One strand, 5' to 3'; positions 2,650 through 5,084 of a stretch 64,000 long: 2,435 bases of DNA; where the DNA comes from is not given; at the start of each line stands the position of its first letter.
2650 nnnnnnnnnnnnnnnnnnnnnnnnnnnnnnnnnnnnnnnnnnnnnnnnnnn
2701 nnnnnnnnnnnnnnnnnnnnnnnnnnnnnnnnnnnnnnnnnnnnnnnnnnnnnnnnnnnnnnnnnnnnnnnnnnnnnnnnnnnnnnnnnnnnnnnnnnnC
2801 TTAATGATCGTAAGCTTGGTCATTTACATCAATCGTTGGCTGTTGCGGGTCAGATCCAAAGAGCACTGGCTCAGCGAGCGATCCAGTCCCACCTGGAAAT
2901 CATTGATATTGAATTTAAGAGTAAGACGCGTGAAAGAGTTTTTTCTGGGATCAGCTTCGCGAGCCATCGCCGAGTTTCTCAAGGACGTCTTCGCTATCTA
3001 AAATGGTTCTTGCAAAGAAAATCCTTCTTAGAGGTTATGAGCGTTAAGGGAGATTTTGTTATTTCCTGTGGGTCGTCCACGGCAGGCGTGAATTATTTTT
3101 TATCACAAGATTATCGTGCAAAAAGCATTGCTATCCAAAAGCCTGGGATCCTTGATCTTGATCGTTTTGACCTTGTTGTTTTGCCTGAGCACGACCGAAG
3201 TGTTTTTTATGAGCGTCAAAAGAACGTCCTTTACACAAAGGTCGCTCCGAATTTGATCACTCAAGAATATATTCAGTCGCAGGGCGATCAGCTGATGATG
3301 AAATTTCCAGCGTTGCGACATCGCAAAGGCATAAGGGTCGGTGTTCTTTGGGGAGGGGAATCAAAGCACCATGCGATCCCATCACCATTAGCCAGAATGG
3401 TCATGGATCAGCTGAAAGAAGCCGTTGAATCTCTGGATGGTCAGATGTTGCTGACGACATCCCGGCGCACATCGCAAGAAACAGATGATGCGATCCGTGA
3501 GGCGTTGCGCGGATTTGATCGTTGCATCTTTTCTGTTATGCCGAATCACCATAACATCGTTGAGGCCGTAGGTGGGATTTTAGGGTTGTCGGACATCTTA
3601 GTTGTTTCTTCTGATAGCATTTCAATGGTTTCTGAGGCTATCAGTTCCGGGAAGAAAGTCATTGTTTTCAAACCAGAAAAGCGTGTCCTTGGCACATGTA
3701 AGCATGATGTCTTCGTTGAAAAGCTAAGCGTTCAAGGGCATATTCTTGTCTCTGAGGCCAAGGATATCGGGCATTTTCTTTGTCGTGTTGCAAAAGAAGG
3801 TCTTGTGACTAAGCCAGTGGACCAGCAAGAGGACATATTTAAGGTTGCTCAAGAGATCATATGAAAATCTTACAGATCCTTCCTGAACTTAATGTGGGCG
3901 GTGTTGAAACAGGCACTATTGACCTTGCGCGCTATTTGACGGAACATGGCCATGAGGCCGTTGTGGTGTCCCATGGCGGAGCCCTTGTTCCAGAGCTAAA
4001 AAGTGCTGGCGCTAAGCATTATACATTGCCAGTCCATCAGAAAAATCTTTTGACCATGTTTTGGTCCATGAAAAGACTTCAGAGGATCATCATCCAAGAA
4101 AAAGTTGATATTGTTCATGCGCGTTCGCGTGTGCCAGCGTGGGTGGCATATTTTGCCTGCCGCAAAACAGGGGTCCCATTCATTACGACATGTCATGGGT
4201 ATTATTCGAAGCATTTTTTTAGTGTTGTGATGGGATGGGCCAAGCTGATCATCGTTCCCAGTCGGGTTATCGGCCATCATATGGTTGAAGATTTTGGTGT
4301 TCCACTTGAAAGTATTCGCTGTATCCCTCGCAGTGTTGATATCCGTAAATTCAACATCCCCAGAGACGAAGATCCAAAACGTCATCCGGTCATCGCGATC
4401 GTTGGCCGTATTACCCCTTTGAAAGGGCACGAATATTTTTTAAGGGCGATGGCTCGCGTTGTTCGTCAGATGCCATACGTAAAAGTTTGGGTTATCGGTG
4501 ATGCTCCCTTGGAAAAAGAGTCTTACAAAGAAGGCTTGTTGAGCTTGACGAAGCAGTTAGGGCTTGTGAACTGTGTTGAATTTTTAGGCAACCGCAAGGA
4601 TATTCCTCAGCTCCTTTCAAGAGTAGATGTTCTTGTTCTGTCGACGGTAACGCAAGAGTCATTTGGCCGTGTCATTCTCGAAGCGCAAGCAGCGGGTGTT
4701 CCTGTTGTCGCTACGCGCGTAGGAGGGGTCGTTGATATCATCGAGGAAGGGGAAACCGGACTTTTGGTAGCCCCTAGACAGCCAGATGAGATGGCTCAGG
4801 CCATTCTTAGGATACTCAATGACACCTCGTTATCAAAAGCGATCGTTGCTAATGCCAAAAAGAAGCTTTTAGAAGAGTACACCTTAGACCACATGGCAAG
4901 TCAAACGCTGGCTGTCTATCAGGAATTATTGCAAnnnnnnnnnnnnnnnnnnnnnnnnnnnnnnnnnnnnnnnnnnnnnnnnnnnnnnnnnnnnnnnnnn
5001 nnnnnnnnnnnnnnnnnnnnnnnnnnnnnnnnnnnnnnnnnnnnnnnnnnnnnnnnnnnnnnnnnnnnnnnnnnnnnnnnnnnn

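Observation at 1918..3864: LpxL-type late acyltransferase fused to an ELM1/DUF1022-like domain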

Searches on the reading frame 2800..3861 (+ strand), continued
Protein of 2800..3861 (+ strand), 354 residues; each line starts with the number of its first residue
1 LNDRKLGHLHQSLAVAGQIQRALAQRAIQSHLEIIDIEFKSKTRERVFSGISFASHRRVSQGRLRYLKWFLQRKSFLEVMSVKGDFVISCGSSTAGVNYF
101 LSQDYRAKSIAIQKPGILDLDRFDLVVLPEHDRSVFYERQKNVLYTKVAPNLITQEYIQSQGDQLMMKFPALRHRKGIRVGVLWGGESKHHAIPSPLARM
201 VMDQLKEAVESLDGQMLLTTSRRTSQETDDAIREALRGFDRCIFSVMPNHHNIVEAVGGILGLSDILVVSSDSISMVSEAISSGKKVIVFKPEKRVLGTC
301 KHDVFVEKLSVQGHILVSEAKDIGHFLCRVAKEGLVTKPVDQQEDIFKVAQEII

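Call 69: find_encoding_contigs(protein=P0180, flank=10000, max_places=1)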
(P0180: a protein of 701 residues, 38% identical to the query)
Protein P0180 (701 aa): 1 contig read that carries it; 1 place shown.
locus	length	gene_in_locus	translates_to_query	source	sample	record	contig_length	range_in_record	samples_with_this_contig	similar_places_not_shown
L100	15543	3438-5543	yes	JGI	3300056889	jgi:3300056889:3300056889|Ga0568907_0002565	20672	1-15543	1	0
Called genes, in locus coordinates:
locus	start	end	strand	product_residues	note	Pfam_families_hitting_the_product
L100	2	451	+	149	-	?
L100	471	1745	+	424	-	PF04413:Glycos_transf_N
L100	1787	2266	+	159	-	PF00571:CBS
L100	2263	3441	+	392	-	PF00999:Na_H_Exchanger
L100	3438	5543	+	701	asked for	PF02606:LpxK, PF06258:Mito_fiss_Elm1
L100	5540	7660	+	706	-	PF13439:Glyco_transf_4, PF13477:Glyco_trans_4_2, PF13579:Glyco_trans_4_4, PF20706:GT4-conflict, PF00534:Glycos_transf_1, PF13692:Glyco_trans_1_4, PF01075:Glyco_transf_9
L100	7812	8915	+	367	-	PF13439:Glyco_transf_4, PF13477:Glyco_trans_4_2, PF13579:Glyco_trans_4_4, PF20706:GT4-conflict (weak), PF00534:Glycos_transf_1, PF13692:Glyco_trans_1_4, PF13524:Glyco_trans_1_2 (weak)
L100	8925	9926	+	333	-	PF01075:Glyco_transf_9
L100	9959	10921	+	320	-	PF01075:Glyco_transf_9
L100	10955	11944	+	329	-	PF00294:PfkB, PF08543:Phos_pyr_kin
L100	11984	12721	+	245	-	PF00430:ATP-synt_B, PF00213:OSCP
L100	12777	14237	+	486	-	PF02874:ATP-synt_ab_N (weak), PF00006:ATP-synt_ab, PF00306:ATP-synt_ab_C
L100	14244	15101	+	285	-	PF00231:ATP-synt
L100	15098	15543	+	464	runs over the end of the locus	PF02874:ATP-synt_ab_N (weak), PF00006:ATP-synt_ab, PF22919:ATP-synt_VA_C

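Call 70: find_encoding_contigs(protein=P0147, flank=10000, max_places=1)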
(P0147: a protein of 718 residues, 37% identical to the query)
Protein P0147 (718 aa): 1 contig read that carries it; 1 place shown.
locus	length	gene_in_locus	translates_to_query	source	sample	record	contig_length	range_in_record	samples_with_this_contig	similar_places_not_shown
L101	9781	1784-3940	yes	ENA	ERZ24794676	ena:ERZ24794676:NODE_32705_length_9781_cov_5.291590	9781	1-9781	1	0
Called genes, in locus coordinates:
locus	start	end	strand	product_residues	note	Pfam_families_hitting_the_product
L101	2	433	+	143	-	?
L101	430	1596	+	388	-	PF00999:Na_H_Exchanger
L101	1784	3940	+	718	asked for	PF02606:LpxK, PF06258:Mito_fiss_Elm1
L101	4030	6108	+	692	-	PF13439:Glyco_transf_4, PF13477:Glyco_trans_4_2 (weak), PF13579:Glyco_trans_4_4, PF20706:GT4-conflict, PF00534:Glycos_transf_1, PF13524:Glyco_trans_1_2 (faint), PF13692:Glyco_trans_1_4, PF01075:Glyco_transf_9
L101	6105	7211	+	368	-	PF13439:Glyco_transf_4, PF13477:Glyco_trans_4_2, PF13579:Glyco_trans_4_4, PF20706:GT4-conflict, PF00534:Glycos_transf_1, PF13692:Glyco_trans_1_4, PF13524:Glyco_trans_1_2 (weak)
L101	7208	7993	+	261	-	PF01522:Polysacc_deac_1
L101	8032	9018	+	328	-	PF01075:Glyco_transf_9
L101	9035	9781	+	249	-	?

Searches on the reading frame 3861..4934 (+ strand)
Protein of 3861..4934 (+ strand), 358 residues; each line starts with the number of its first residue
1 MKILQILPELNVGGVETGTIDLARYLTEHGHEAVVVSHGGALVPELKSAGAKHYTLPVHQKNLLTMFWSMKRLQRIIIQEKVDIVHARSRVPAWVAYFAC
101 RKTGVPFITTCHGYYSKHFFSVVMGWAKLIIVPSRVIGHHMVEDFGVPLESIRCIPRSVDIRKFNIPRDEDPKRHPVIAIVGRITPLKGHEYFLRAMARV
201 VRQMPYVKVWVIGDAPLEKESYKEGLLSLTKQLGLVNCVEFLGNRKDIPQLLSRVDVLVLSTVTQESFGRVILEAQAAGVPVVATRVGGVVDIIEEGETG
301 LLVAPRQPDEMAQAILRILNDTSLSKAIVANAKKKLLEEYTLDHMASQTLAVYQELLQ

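Call 83: search_solved_structures(query=window:3861-4934:+, max_evalue=0.00001)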
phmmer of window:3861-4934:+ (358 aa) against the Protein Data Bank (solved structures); distinct sequences matched with E-value up to 0.00001: 68 (the best 60 are shown).
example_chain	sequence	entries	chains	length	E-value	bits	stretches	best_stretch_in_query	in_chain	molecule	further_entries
7mi0_A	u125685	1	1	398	1.1e-50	175.9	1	3-357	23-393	Glycosyltransferase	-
4xso_B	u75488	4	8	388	1.6e-26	96.4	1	60-339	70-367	Alr3699 protein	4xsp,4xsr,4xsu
2jjm_A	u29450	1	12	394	3.4e-22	82.2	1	12-357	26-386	GLYCOSYL TRANSFERASE, GROUP 1 FAMILY PROTEIN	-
3mbo_A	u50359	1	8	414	4.1e-22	81.9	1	12-357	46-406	Glycosyltransferase, group 1 family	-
4n9w_A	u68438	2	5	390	4.5e-20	75.2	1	13-354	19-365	GDP-mannose-dependent alpha-(1-2)-phosphatidylinositol mannosyltransferase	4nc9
2gej_A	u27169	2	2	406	5.2e-20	75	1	13-354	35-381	PHOSPHATIDYLINOSITOL MANNOSYLTRANSFERASE (PimA)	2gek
7qsg_A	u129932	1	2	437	8.7e-19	71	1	127-356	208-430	D-inositol 3-phosphate glycosyltransferase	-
3c4q_A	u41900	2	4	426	8.3e-18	67.8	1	173-323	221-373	Predicted glycosyltransferases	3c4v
3c48_A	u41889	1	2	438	8.8e-18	67.7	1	173-323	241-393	Predicted glycosyltransferases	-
5i45_A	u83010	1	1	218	7.8e-17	64.6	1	178-357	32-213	Glycosyl transferases group 1 family protein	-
5d00_A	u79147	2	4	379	2.3e-16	63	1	193-356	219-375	N-acetyl-alpha-D-glucosaminyl L-malate synthase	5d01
5ze7_B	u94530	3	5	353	6.7e-16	61.5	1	13-318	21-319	UDP-glucose:tetrahydrobiopterin glucosyltransferase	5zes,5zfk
5zer_A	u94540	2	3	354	6.7e-16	61.5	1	13-318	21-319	UDP-glucose:tetrahydrobiopterin glucosyltransferase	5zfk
6kih_A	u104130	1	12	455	1.1e-15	60.8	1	164-356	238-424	Tll1590 protein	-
8dqd_A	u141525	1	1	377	4.4e-15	58.8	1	238-356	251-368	N, N'-diacetylbacillosaminyl-diphospho-undecaprenol alpha-1,3-N-acetylgalactosaminyltransf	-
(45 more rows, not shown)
